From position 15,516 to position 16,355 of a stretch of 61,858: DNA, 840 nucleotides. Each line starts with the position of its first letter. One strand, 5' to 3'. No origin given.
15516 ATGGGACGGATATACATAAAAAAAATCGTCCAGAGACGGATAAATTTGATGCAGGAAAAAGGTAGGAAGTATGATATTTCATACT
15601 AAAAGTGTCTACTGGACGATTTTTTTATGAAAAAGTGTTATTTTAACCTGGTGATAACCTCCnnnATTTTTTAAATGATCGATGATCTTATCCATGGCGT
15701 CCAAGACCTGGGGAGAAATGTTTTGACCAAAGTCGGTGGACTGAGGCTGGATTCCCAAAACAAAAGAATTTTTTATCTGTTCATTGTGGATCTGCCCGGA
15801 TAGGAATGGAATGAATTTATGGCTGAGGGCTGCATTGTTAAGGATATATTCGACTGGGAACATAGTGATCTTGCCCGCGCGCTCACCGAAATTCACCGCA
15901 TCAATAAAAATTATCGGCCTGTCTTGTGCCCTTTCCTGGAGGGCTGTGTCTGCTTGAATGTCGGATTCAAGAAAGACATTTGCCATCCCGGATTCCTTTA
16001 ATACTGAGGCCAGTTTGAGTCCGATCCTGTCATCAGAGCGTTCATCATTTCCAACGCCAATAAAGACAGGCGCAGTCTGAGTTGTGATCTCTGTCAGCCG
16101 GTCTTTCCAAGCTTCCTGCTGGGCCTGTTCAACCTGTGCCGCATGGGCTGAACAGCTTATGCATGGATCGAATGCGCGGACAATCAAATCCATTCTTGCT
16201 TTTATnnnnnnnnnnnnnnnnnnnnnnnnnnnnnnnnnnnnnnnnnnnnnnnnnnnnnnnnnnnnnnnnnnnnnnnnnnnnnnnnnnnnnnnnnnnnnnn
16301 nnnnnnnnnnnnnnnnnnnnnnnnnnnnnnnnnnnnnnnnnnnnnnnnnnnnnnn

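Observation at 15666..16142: Group-3b [NiFe] large subunit fused to its own maturation endopeptidase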

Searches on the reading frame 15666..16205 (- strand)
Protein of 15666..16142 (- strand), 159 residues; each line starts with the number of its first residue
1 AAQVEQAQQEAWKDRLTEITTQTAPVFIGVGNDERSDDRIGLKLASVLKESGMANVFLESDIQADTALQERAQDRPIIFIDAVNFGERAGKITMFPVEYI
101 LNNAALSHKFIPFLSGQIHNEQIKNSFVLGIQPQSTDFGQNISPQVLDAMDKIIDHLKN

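Call 4: search_protein_families(library=ncbifam, proteins=[window:15666-16142:-], max_evalue=0.01)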
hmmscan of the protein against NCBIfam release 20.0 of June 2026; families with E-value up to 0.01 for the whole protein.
window:15666-16142:- (159 aa): 3 families
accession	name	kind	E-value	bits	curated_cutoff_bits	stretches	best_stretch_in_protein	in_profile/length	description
TIGR00072.1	hydrog_prot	superfamily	2e-16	60.3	47.45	1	28-158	3-142/145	hydrogenase maturation protease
TIGR00142.1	hycI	equivalog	5.7e-13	48.9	119.1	1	26-158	2-139/146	hydrogenase maturation peptidase HycI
TIGR00140.1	hupD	subfamily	7.9e-05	22.7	151.8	1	27-156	3-142/151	HyaD/HybD family hydrogenase maturation endopeptidase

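Call 18: search_solved_structures(query=window:15666-16142:-, max_evalue=1, show_alignments=5)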
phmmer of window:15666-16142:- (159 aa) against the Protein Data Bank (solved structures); distinct sequences matched with E-value up to 1: 4.
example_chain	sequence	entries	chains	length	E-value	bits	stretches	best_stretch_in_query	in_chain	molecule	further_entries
5zby_A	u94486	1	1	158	5.3e-07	32.9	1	22-152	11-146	Hydrogenase maturation protease HycI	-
2e85_A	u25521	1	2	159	0.016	18.3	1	25-157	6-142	Hydrogenase 3 maturation protease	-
5ija_A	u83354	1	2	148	0.021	18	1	27-155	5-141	Hydrogenase-specific maturation endopeptidase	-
2i8l_A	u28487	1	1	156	0.023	17.8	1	26-157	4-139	Hydrogenase 3 maturation protease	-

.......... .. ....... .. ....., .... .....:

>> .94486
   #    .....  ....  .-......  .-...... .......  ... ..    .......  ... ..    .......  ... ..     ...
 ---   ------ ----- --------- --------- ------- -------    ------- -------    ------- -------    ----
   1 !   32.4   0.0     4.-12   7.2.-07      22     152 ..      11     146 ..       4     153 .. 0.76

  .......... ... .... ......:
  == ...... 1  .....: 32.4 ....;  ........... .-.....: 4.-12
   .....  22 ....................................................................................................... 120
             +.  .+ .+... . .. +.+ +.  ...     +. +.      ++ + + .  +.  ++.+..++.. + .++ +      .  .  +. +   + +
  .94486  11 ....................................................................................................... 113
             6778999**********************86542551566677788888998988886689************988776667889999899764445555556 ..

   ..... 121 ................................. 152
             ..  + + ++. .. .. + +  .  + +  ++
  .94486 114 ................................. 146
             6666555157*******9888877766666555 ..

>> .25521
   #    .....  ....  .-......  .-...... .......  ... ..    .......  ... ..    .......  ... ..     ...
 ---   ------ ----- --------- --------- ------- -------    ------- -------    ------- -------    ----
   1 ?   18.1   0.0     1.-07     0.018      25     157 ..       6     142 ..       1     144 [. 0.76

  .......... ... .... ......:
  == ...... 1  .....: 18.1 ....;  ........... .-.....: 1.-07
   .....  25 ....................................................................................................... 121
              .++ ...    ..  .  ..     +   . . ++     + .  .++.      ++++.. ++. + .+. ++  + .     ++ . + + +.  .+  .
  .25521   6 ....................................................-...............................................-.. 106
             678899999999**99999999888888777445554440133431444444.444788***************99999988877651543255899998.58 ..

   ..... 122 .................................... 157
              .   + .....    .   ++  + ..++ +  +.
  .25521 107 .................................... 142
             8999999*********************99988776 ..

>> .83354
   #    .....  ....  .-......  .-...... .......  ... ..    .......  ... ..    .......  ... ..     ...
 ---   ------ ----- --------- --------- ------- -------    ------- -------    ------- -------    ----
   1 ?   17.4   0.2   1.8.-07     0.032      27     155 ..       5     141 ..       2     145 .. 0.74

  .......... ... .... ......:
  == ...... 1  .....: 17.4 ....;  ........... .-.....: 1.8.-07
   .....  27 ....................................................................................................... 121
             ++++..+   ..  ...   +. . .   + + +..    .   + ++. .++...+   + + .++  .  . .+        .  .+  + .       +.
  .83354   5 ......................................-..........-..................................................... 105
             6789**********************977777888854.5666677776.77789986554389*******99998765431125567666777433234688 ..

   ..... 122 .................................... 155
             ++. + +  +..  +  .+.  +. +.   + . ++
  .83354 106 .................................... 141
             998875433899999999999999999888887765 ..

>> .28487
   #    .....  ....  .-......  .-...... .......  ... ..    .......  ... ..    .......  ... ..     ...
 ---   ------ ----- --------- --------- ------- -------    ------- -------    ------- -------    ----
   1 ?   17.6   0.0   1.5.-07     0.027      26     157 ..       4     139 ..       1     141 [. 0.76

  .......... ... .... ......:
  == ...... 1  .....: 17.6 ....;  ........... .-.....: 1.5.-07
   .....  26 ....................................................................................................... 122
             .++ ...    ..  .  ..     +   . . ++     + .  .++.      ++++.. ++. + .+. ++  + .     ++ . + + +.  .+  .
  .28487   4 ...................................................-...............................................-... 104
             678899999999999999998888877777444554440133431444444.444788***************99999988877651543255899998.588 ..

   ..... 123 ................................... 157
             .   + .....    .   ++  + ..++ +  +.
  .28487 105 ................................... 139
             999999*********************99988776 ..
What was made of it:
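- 16029..16031 (-): Asp459, first metal ligand (equivalent to Asp16 of HycI and Glu16 of HybD). Alignment to 5zby and 2e85 (call 18).
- Checked: It aligns to solved HycI/HybD structures with the three quoted signatures in register (call 18):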

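Call 28: search_protein_representatives(protein=window:15666-16142:-)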
Query: 159 residues. Proteins with E-value up to 0.001 (for the whole library): 693; up to 1e-10: 23; up to 1e-30: 1. The best 150 are listed.
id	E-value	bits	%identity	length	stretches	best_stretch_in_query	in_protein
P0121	1.0e-35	139.0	46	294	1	2-155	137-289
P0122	4.1e-29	117.6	41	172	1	3-157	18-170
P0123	3.6e-28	114.6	39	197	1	2-159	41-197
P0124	5.4e-28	114.0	39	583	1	2-157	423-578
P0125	3.7e-27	111.3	45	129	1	31-158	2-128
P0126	3.4e-26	108.2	44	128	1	30-154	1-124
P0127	2.8e-20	88.9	37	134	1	28-157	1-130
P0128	2.6e-19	85.8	49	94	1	77-158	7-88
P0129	4.7e-19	85.0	44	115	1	44-158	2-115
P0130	1.5e-17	80.1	40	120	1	26-129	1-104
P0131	1.5e-17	80.1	42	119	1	26-117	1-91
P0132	3.4e-17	78.9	41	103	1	68-159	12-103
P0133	2.7e-15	72.8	36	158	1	11-153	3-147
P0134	1.0e-14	70.9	44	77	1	83-157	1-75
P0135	3.2e-14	69.3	33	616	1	12-155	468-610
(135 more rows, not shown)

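Call 37: find_related_loci(query=A2, collection=genome_contigs, flank=10000)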
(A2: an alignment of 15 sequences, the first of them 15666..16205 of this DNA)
Query A2 (180 aa) in genome_contigs; peptide patterns used: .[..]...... (x = any residue, [..] = any of these).
600 stretches matched a pattern (row limit reached: there are more); 382 encode a relative of the query (tblastn E <= 1e-3); the best 80 are kept; 80 distinct loci.
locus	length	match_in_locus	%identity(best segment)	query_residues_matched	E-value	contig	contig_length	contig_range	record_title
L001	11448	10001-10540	53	1-180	5e-63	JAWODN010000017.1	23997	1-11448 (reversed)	MAG: Candidatus Aminicenantes bacterium isolate BLK5-2.bin.174 k191_694463, whole genome shotgun sequence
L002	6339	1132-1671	53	1-180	9e-63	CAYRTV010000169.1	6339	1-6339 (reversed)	MAG TPA_asm: uncultured Eubacteriales bacterium isolate binchicken_co8_188 genome assembly, contig: NODE_24544_length_63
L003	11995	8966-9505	47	1-180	2e-58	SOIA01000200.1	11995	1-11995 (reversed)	MAG: Candidatus Aminicenantes bacterium isolate E29_bin11 NODE_1580_length_11995_cov_16.916248, whole genome shotgun seq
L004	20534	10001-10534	49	1-180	2e-58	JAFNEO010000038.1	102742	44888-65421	MAG: Candidatus Aminicenantes bacterium isolate bin_1 PROKKA_contig000038, whole genome shotgun sequence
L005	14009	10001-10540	46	1-180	7e-55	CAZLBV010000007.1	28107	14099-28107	MAG TPA_asm: uncultured Eubacteriales bacterium isolate SRP067234_co1_297 genome assembly, contig: k99_180255, whole gen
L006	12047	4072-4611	45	1-180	1e-54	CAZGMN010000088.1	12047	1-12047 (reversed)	MAG TPA_asm: uncultured Eubacteriales bacterium isolate SRP098346_co1_441 genome assembly, contig: NODE_6440_length_1204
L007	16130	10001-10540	44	1-180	1e-54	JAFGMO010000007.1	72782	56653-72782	MAG: Candidatus Aminicenantes bacterium isolate Zod_Metabat.480 k87_772275, whole genome shotgun sequence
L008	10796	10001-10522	48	1-176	1e-54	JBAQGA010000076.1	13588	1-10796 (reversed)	MAG: Candidatus Aminicenantales bacterium isolate MFD06995_ilm_asm_bin14 k127_109210, whole genome shotgun sequence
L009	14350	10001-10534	46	1-178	3e-54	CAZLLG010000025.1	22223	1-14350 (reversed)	MAG TPA_asm: uncultured Eubacteriales bacterium isolate SRP167671_co1_161 genome assembly, contig: NODE_2688_length_2222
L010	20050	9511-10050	46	1-180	3e-52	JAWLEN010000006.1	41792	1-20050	MAG: Candidatus Aminicenantes bacterium isolate 20BLK6-1.bin.65 NODE_717_length_41792_cov_13.946706, whole genome shotgu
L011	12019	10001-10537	46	1-179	3e-52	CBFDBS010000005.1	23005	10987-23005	MAG TPA_asm: uncultured bacterium isolate SRR26215677_binner13_Refined_51 genome assembly, contig: ERZ25073487.937, whol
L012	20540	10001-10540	41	1-180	1e-48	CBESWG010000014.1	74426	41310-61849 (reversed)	MAG TPA_asm: uncultured bacterium isolate SRR7614714_metabat2_22 genome assembly, contig: ERZ25083850.34, whole genome s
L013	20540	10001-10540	42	1-180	5e-44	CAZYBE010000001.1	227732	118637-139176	MAG TPA_asm: uncultured Eubacteriales bacterium isolate binchicken_co376_124 genome assembly, contig: NODE_10_length_227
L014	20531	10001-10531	40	1-179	5e-44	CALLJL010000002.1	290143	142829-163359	MAG: uncultured bacterium isolate S1_Bin_METABAT__328_1 genome assembly, contig: c_000000821519, whole genome shotgun se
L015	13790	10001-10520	35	1-171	3e-23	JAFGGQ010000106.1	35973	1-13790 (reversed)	MAG: bacterium isolate Zod_Metabat.1399 k87_8339624, whole genome shotgun sequence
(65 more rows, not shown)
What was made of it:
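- The adjacency statistic comes from the 80 best tblastn matches, a ranking that favours loci with an adjacent protease (call 37).
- Tried and rejected: This was my first reading of the genome scan, where tblastn covered query residues 1-180 in 80 loci (call 37).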

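Call 62: predict_structure(alignment_id=A3)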
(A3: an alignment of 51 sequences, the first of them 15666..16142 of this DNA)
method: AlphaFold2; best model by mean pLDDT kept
length: 159 residues; sequences in the alignment: 51
mean_pLDDT: 84.0   pTM: 0.81
mean pLDDT of the five models: 84.0, 83.7, 83.5, 82.9, 82.8
residues with pLDDT >= 90: 89; 70-90: 35; 50-70: 29; < 50: 6
segments of 3 or more residues with pLDDT < 50: 1-6
pLDDT, mean of each block of 10 residues (from residue 1): 50 93 91 94 96 88 64 82 92 90 69 66 87 94 97 94
secondary structure, 60 per line:
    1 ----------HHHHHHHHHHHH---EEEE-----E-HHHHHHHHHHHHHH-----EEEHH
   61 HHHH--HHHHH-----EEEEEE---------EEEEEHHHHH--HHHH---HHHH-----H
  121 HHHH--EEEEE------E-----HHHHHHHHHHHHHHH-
elements in order: H11-22 E26-29 H37-50 E56-58 H59-64 H67-71 E77-82 E92-96 H97-101 H104-107 H111-114 H120-124 E127-131 H144-158

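Call 64: find_homologous_proteins(query=P0135, max_evalue=1e-20)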
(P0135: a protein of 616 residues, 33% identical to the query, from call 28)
Query P0135 (616 aa): 4458 proteins with E <= 1e-20 among 8000 candidates; the best 120 are listed.
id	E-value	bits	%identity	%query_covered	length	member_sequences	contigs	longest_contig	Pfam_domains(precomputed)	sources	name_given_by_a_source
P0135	0.0e+0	1385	100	100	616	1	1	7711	PF00374.25,PF01750.24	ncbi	ncbi:MAG: hydrogenase maturation protease [Candidatus Eisenbacteria bacterium]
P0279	7.8e-248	842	61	99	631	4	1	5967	PF00374.25,PF01750.24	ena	-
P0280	5.2e-242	823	56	100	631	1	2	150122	PF00374.25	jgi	jgi:sulfhydrogenase subunit alpha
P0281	1.5e-239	815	55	99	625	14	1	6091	PF00374.25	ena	-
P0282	1.8e-239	815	59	99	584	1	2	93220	PF00374.25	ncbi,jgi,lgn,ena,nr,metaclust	ncbi:MAG: hypothetical protein AMJ46_10055 [Latescibacteria bacterium DG_63]|nr:MAG: hypothetical pr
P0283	5.5e-239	813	58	99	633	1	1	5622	PF00374.25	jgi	jgi:sulfhydrogenase subunit alpha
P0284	6.2e-238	809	57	99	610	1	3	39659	PF00374.25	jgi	jgi:sulfhydrogenase subunit alpha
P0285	1.3e-236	805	58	99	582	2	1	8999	PF00374.25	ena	-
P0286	5.1e-236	803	59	99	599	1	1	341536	PF00374.25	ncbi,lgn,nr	ncbi:MAG: hydrogenase maturation protease [Candidatus Eisenbacteria bacterium]|nr:hydrogenase matura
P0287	4.6e-234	797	56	99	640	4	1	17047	PF00374.25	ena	-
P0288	4.8e-222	757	56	99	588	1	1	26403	PF00374.25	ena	-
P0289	2.7e-218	745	55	100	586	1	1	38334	PF00374.25,PF01750.24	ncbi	-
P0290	4.0e-209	714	52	99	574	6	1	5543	PF00374.25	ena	-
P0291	1.8e-206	706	55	99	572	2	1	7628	PF00374.25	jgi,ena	-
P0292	3.1e-205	702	54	99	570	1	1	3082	PF00374.25,PF01750.24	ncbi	-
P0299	2.6e-197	675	70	69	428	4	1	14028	PF00374.25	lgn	-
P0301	2.9e-190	652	67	69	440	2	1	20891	PF00374.25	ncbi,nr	ncbi:MAG: Ni/Fe hydrogenase subunit alpha [Candidatus Eisenbacteria bacterium]|nr:Ni/Fe hydrogenase 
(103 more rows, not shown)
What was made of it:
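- Tried and rejected: A search with it found a whole second fused clade (call 64).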

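Call 65: fold_search(model_id=the predicted structure, library=pdb)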
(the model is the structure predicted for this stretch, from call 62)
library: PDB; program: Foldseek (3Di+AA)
matches with E <= 10: 689; with E <= 0.001: 11
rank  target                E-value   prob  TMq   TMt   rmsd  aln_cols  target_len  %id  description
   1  5zby                  5.1e-09  1.00  0.69  0.70   3.8       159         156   24  Crystal structure of a [NiFe] hydrogenase maturation protease HycI from Thermococcus kodakarensis KOD1 (released 2018-03-28)
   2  2e85_B                3.8e-08  1.00  0.63  0.64   3.8       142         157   24  Crystal Structure of the Hydrogenase 3 Maturation protease (released 2008-01-22)
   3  2i8l_MODEL_1_A        4.6e-08  1.00  0.60  0.61   4.4       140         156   21  Solution Structure of an endopeptidase HycI from Escherichia coli (released 2006-12-05)
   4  2e85_A                4.9e-08  1.00  0.61  0.62   4.0       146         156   23  Crystal Structure of the Hydrogenase 3 Maturation protease (released 2008-01-22)
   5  5ija_A                8.7e-08  1.00  0.58  0.62   5.1       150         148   21  [NiFe] hydrogenase maturation protease HybD from Thermococcus kodakarensis (released 2016-06-01)
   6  5ttx_A                3.0e-07  1.00  0.54  0.56   7.0       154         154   19  Crystal structure of hydrogenase 2 maturation peptidase from Thaumarchaeota archaeon SCGC_AB-539-E09 (released 2017-05-31)
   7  5ttx_C                5.0e-07  1.00  0.54  0.56   8.8       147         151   16  Crystal structure of hydrogenase 2 maturation peptidase from Thaumarchaeota archaeon SCGC_AB-539-E09 (released 2017-05-31)
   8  5ttx_D                5.0e-07  1.00  0.54  0.56   8.0       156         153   17  Crystal structure of hydrogenase 2 maturation peptidase from Thaumarchaeota archaeon SCGC_AB-539-E09 (released 2017-05-31)
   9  1cfz_A                9.6e-07  1.00  0.56  0.55   5.2       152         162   18  HYDROGENASE MATURATING ENDOPEPTIDASE HYBD FROM E. COLI (released 2000-03-22)
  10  2kml_MODEL_1_A        3.3e-06  1.00  0.54  0.54   5.7       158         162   20  Solution structure of an endopeptidase from Escherichia coli (released 2010-08-04)
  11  3pu6                  7.8e-05  1.00  0.54  0.61   4.5       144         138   19  The crystal structure of an uncharacterized protein from Wolinella succinogenes (released 2011-01-19)
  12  7c4x_B                4.3e-03  0.98  0.45  0.26   5.3       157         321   17  Crystal structure of germination protease from the spore-forming bacterium Paenisporosarcina sp. TG-20 in its inactive (released 2021-03-31)
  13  7c4x_A                6.4e-03  0.97  0.45  0.24   6.6       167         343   19  Crystal structure of germination protease from the spore-forming bacterium Paenisporosarcina sp. TG-20 in its inactive (released 2021-03-31)
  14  5emi                  8.3e-03  0.63  0.33  0.31   9.2       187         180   15  N-acetylmuramoyl-L-alanine amidase AmiC2 of Nostoc punctiforme (released 2016-02-10)
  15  4m6h_A                2.0e-02  0.41  0.30  0.26  11.7       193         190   13  Structure of the reduced, metal-free form of Mycobacterium tuberculosis peptidoglycan amidase Rv3717 (released 2013-09-18)
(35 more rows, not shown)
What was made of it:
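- Closest known: Pyrococcus furiosus soluble hydrogenase I. Same: The protease domain's best structural match is Tk-HycI (calls 18, 65).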

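Call 70: find_encoding_contigs(protein=P0301, flank=3000, max_places=2)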
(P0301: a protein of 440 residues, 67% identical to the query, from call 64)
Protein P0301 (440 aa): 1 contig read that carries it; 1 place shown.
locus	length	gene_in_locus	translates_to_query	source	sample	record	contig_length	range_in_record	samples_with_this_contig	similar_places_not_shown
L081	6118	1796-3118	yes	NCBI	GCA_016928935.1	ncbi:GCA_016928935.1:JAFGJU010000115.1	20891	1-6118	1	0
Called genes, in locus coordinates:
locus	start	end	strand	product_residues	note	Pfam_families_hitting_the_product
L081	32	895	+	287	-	PF00970:FAD_binding_6 (weak), PF00175:NAD_binding_1, PF10418:DHODB_Fe-S_bind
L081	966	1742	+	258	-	PF01058:Oxidored_q6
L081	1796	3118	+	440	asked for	PF00374:NiFeSe_Hases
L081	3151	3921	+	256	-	PF01048:PNP_UDP_1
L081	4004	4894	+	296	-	PF00892:EamA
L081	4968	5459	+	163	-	-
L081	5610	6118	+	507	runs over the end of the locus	PF00221:Lyase_aromatic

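Call 71: find_encoding_contigs(protein=P0299, flank=3000, max_places=2)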
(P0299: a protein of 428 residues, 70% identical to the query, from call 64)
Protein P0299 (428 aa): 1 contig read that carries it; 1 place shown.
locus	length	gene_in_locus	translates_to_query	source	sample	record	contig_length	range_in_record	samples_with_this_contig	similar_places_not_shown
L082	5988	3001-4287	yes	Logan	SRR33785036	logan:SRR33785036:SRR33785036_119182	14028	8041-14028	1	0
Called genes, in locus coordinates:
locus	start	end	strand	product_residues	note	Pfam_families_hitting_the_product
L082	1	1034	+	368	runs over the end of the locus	PF12838:Fer4_7 (faint), PF14697:Fer4_21 (faint), PF00037:Fer4 (faint), PF12797:Fer4_2 (faint), PF13183:Fer4_8 (weak), PF25160:LdpA_Fe-S-bd (faint), PF17179:Fer4_22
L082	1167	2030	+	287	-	PF00970:FAD_binding_6 (weak), PF00175:NAD_binding_1, PF10418:DHODB_Fe-S_bind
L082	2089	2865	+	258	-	PF01058:Oxidored_q6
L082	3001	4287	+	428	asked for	PF00374:NiFeSe_Hases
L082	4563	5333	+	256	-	PF01048:PNP_UDP_1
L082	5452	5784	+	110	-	PF13630:SdpI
